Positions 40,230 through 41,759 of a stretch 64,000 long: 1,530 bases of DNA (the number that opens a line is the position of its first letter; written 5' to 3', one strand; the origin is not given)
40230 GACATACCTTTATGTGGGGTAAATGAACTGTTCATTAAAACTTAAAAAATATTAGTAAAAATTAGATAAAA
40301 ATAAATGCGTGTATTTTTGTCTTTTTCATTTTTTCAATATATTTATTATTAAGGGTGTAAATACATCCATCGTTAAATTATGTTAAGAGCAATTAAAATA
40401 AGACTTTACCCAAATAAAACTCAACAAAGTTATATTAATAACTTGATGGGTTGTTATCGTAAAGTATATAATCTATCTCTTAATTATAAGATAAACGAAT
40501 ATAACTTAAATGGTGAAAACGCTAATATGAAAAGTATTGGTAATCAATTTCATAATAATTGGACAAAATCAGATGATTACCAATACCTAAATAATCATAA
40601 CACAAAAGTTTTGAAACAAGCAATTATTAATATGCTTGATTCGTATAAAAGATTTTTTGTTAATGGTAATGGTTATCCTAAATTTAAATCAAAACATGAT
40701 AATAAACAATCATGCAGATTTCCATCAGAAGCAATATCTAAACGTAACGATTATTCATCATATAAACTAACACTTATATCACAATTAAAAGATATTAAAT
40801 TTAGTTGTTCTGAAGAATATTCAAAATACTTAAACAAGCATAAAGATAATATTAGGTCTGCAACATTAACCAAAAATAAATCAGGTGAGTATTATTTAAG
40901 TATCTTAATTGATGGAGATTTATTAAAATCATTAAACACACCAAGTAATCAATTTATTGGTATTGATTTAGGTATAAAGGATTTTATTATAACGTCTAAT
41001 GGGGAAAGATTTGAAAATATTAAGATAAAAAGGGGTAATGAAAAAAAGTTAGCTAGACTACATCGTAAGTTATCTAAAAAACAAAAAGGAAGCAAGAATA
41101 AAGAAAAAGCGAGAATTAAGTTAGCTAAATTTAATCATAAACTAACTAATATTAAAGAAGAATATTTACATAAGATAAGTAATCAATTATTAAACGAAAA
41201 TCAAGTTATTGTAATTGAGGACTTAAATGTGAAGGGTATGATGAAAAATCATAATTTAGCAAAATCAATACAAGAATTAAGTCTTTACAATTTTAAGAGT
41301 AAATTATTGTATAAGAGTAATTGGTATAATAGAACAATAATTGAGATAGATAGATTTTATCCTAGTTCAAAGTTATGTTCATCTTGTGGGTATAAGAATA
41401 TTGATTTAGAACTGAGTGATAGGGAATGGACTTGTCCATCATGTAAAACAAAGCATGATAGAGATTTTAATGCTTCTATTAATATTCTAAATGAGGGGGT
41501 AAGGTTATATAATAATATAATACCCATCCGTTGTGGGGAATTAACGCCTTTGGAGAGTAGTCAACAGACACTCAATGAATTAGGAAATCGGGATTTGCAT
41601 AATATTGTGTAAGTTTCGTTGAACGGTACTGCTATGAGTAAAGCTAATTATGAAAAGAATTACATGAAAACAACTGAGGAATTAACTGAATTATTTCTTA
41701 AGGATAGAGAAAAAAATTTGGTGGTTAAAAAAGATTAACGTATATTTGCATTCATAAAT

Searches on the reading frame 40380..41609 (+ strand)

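Call 84: search_protein_families(library=phrogs, proteins=[window:40380-41609:+], max_evalue=0.00001)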
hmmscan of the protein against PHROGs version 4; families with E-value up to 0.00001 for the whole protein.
window:40380-41609:+ (410 aa): 5 families
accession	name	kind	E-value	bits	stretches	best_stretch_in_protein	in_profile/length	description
phrog_506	-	integration and excision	7.7e-112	375.3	1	1-389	6-380/403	transposase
phrog_12300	-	integration and excision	2.2e-65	221.7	1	144-374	14-244/286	transposase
phrog_13964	-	integration and excision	7.5e-52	177.3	1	1-251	1-236/237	transposase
phrog_17087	-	unknown function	2.6e-38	132.4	1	243-377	2-136/141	-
phrog_25073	-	unknown function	2.7e-07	31.6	1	2-109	4-110/114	-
